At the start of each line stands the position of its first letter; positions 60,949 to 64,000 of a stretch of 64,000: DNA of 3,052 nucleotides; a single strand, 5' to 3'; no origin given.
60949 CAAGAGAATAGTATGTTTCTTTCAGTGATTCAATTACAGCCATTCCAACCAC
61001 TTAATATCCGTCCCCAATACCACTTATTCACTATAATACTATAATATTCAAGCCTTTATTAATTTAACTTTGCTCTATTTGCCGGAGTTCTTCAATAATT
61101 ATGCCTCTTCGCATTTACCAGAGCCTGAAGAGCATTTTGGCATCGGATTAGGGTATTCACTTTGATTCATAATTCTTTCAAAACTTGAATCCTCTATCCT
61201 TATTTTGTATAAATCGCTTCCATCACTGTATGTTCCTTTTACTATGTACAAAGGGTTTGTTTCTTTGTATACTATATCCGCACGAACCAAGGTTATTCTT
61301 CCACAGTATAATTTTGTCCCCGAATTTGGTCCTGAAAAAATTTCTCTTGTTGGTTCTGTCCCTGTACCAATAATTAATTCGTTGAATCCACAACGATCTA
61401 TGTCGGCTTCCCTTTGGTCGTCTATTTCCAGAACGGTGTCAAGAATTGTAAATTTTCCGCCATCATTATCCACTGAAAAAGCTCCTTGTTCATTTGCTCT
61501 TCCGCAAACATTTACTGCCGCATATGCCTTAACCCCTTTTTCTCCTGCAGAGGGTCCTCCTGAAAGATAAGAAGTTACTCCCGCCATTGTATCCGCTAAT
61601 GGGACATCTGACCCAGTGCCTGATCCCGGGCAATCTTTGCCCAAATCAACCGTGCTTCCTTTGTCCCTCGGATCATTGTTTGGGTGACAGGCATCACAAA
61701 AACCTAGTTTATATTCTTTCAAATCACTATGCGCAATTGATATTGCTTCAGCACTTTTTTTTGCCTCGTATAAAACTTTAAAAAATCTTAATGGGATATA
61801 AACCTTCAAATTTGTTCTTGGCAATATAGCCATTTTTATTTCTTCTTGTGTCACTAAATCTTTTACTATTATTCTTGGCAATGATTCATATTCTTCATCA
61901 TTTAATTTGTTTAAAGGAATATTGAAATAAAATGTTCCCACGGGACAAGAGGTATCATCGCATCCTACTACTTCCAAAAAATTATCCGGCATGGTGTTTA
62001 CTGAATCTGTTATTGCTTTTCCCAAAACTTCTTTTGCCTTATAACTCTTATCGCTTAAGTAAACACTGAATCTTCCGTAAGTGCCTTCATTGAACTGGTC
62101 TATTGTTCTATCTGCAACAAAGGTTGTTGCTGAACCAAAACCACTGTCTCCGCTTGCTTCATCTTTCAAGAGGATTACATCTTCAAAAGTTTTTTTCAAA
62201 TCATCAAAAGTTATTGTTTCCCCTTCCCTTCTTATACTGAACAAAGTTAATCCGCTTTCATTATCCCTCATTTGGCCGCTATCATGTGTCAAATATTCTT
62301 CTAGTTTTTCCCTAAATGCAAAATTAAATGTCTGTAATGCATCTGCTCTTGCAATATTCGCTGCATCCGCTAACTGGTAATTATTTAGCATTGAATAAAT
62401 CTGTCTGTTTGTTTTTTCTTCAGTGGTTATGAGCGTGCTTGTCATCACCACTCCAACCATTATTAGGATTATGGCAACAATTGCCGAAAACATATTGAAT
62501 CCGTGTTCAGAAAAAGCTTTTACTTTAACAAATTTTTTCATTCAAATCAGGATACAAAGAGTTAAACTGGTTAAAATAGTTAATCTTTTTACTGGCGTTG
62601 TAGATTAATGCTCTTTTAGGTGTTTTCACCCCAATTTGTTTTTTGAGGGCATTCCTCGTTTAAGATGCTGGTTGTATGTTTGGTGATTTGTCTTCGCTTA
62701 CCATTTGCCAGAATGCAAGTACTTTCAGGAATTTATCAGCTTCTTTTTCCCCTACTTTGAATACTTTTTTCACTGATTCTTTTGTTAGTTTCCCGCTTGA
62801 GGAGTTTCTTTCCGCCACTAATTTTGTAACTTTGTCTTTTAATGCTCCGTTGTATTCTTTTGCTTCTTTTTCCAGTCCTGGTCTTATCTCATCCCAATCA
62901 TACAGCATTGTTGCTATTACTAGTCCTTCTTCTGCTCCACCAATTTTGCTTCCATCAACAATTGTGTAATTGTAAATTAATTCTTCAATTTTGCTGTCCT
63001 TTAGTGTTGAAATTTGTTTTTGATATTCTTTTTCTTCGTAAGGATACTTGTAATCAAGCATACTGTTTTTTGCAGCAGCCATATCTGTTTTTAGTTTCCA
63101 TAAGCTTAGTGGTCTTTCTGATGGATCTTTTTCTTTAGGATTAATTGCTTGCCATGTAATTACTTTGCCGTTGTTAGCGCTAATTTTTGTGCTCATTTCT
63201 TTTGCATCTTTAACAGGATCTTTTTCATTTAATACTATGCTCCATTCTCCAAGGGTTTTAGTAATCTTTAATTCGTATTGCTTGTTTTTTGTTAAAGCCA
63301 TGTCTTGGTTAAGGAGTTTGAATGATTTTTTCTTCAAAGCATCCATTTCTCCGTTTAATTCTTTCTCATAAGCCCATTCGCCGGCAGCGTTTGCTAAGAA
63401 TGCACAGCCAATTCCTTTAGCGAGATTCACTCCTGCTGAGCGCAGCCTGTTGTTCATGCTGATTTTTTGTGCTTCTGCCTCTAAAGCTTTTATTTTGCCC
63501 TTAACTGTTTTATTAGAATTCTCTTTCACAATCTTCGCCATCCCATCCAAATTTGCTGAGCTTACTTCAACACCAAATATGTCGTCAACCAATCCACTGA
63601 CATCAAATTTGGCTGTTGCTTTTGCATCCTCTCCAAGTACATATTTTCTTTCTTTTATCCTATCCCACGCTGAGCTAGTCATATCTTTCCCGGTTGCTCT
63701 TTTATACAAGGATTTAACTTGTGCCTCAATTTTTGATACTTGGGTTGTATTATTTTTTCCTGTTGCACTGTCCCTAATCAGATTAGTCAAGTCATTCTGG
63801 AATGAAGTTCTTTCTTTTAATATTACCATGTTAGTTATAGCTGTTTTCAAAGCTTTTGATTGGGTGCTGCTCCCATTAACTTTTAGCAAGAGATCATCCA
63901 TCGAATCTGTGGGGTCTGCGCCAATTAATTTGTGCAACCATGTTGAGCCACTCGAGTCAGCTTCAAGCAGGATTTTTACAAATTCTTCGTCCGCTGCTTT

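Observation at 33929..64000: A 30-kb single-strand block built around three paralogous giant surface proteins: candidate undescribed archaeal cell-surface or host-interaction system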

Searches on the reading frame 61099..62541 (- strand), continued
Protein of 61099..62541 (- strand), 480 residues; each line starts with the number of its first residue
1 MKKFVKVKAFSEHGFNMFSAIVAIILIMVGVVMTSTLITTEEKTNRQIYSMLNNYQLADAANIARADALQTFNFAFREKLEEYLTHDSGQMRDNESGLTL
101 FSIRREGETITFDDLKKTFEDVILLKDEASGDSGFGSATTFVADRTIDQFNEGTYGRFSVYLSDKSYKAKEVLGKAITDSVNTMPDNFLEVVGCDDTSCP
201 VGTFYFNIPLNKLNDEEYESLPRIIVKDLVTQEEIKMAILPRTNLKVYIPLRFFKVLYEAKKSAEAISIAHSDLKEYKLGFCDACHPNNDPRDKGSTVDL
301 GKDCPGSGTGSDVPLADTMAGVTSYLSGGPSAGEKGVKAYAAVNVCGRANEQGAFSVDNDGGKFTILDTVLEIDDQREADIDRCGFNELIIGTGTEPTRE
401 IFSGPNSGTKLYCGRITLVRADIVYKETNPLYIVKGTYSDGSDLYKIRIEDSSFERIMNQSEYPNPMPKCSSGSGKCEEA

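Call 103: search_protein_families(library=pfam, proteins=[L053:18-1388:+, L053:1398-2720:+, L053:2846-3598:+, L053:3727-5631:+, L053:5746-7548:+, L053:7569-9884:-, L053:10001-10645:+, L053:10647-11606:+, L046:8280-8663:+, L046:8871-9536:+], max_evalue=0.001)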
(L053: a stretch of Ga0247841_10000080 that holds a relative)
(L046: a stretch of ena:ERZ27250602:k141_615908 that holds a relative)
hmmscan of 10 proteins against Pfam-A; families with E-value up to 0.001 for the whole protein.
L053:18-1388:+ (456 aa): 0 families

L053:1398-2720:+ (440 aa): 1 family
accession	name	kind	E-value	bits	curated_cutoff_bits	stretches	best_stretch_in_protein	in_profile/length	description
PF00079.25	Serpin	-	2.5e-115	386.1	27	1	69-437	2-370/370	Serpin (serine protease inhibitor)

L053:2846-3598:+ (250 aa): 1 family
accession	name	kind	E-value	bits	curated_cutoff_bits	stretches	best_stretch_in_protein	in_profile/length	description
PF00227.31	Proteasome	-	4.3e-49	167.2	22.4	1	41-220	2-187/189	Proteasome subunit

L053:3727-5631:+ (634 aa): 6 families
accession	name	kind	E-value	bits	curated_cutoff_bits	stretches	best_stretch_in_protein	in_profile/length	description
PF10996.14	Beta-Casp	-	8.2e-26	91.3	27.7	1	422-544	2-120/120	Beta-Casp domain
PF17214.9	KH_TffA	-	2e-23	82.6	22.6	1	7-72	3-68/68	Transcription termination factor FttA, KH domain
PF07521.17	RMMBL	-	1.2e-17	64.1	21.6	1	562-622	2-60/63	Zn-dependent metallo-hydrolase RNA specificity domain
PF00753.33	Lactamase_B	-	6.5e-13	49.5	22.7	1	195-364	5-161/196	Metallo-beta-lactamase superfamily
PF16661.11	Lactamase_B_6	-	8.5e-10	38.8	27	1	200-354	1-163/193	Metallo-beta-lactamase superfamily domain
PF12706.13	Lactamase_B_2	-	3.4e-08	33.8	27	1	207-385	2-171/200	Beta-lactamase superfamily domain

L053:5746-7548:+ (600 aa): 3 families
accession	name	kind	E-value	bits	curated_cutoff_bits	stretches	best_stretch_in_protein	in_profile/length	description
PF16410.10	DUF5018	-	2.4e-21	76.4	38.2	2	354-438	132-215/352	Domain of unknown function (DUF5018)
PF07603.17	Lcl_C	-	2.5e-08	34.7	34.9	1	506-598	27-117/117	Lcl C-terminal domain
PF22243.2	DUF5018-rel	-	4.8e-05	23.9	28.1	0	392-434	67-114/115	DUF5018-related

L053:7569-9884:- (771 aa): 1 family
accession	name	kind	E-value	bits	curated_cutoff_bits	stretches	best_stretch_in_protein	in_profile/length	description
PF00437.27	T2SSE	-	1.3e-19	70.6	24.9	1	365-612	44-277/370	Type II/IV secretion system protein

L053:10001-10645:+ (214 aa): 0 families

L053:10647-11606:+ (319 aa): 0 families

L046:8280-8663:+ (127 aa): 0 families

L046:8871-9536:+ (221 aa): 0 families

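Call 105: search_solved_structures(query=L053:7569-9884:-, max_evalue=0.00001)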
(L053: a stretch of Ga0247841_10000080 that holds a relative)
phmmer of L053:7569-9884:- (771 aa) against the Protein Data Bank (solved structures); distinct sequences matched with E-value up to 0.00001: 10.
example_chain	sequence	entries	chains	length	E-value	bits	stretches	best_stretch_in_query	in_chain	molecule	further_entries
2oap_1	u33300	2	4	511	1e-30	110.3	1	324-691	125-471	Type II secretion system protein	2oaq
8rkd_E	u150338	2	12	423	5.8e-26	94.5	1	299-630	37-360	Pilus assembly ATPase CpaF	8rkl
8rjf_A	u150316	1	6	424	5.8e-26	94.5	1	299-630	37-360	Pilus assembly ATPase CpaF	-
9e24_A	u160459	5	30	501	8.7e-26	93.9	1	299-630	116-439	CpaF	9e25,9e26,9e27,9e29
4ii7_A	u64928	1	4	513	4e-24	88.5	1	328-657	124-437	FlaI ATPase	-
4ihq_A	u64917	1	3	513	2.7e-23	85.7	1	328-657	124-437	FlaI ATPase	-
6bge_A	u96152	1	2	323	2.2e-08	36.4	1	397-591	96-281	VirB11-like protein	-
1g6o_A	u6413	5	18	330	2.3e-08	36.3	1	397-591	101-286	CAG-ALPHA | virB11 homolog | Cag-alfa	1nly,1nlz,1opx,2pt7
2gza_A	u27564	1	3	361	4.4e-08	35.4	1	454-589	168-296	Type IV secretion system protein VirB11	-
3jvu_A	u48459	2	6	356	7.5e-06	28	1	462-592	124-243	Twitching mobility protein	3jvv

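Call 106: search_protein_families(library=ncbifam, proteins=[L053:7569-9884:-, L053:10001-10645:+, L053:10647-11606:+, L053:18-1388:+, L046:8280-8663:+, L046:8674-8865:+, L046:8871-9536:+], max_evalue=0.01)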
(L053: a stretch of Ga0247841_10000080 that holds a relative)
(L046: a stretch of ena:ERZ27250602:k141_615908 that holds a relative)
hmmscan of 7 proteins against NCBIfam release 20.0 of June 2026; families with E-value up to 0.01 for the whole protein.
L053:7569-9884:- (771 aa): 18 families
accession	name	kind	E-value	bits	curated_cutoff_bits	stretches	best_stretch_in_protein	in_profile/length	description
NF058587.1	archaellum_moto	equivalog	9.1e-44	150.1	550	1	298-693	114-494/527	archaellum flagellar ATPase motor FlaI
TIGR03819.1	heli_sec_ATPase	hypoth_equivalog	2e-37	129.2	373.15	1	309-590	30-298/340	TadA family conjugal transfer-associated ATPase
TIGR02788.1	VirB11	equivalog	3.7e-24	85.3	249.95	2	456-591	139-264/308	P-type DNA transfer ATPase VirB11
TIGR02782.1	TrbB_P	equivalog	1.7e-23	83.4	304.55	1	337-632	17-295/303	P-type conjugative transfer ATPase TrbB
NF053672.1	bindosome_BasE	exception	8.9e-19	67.6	1000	1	218-689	33-480/512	bindosome assembly system ATPase subunit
NF010469.0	PRK13894.1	subfamily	1.8e-16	60.4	508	1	338-633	31-310/320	conjugal transfer ATPase TrbB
NF010407.0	PRK13833.1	subfamily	3.4e-14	53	499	1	372-635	56-305/323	conjugal transfer protein TrbB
NF041000.1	ATPase_ComGA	equivalog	5.3e-13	48.6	300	1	460-609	127-261/267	competence type IV pilus ATPase ComGA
TIGR01420.1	pilT_fam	subfamily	3.7e-10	39.5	319.1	1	458-591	119-241/343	PilT/PilU family type 4a pilus ATPase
NF010475.0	PRK13900.1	equivalog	4.7e-10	39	389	1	458-628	157-323/333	type IV secretion system ATPase VirB11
NF010425.0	PRK13851.1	equivalog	4.5e-09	35.6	461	1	452-581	153-272/344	type IV secretion system protein VirB11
NF007755.0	PRK10436.1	equivalog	4.6e-08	32.2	617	1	460-609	218-351/465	type II secretion system protein GspE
TIGR02533.1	type_II_gspE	equivalog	7e-08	31.6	630.25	1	463-593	245-359/486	type II secretion system ATPase GspE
NF053534.1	T4PilAsmATPsTfpB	equivalog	2.8e-07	29.3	850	1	463-612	338-472/584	type IV pilus assembly ATPase TfpB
TIGR02525.1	plasmid_TraJ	equivalog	3.9e-07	29.4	368.3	1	455-598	143-278/372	plasmid transfer ATPase TraJ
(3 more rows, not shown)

L053:10001-10645:+ (214 aa): 4 families
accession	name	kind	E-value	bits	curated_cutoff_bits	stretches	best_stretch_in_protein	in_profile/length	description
TIGR04178.1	exo_archaeo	signature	1.4e-08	34.9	23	1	120-209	2-94/97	exosortase/archaeosortase family protein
NF046081.1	exosort_XrtX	exception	0.00015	21.8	170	1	73-209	29-161/168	exosortase X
TIGR03110.1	exosort_Gpos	exception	0.00042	20.3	102.75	1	118-204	87-173/187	exosortase family protein XrtG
TIGR04175.1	archaeo_artD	exception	0.0091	16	125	1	115-199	51-136/150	archaeosortase D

L053:10647-11606:+ (319 aa): 0 families

L053:18-1388:+ (456 aa): 0 families

L046:8280-8663:+ (127 aa): 0 families

L046:8674-8865:+ (63 aa): 0 families

L046:8871-9536:+ (221 aa): 0 families

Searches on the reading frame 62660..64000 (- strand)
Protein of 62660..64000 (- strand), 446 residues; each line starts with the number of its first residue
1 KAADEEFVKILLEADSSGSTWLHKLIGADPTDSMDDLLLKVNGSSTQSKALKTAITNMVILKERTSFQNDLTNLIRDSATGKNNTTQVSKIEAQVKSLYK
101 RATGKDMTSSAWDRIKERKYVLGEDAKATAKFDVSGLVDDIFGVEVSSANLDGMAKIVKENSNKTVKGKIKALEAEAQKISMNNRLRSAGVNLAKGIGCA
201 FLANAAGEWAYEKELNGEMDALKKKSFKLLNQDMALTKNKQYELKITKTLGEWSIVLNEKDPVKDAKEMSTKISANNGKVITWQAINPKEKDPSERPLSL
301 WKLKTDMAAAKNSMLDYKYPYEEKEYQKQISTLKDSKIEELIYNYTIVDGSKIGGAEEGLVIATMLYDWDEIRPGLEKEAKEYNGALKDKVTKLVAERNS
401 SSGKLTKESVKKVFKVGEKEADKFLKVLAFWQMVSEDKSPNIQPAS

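Call 5: search_protein_families(library=pfam, proteins=[window:62660-64000:-], max_evalue=0.1)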
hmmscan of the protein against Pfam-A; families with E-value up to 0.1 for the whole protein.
window:62660-64000:- (446 aa): 2 families
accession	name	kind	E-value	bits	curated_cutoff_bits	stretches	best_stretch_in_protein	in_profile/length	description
PF17115.11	Toast_rack_N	-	0.04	14.6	22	0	354-386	21-52/92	N-terminal domain of toast_rack, DUF2154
PF06123.17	CreD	-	0.048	12.9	23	1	60-199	26-154/428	Inner membrane protein CreD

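Call 16: find_homologous_proteins(query=window:62660-64000:-, max_evalue=0.00001)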
Query window:62660-64000:-: 8000 candidates shared short words with the query, none scored E <= 0.00001.
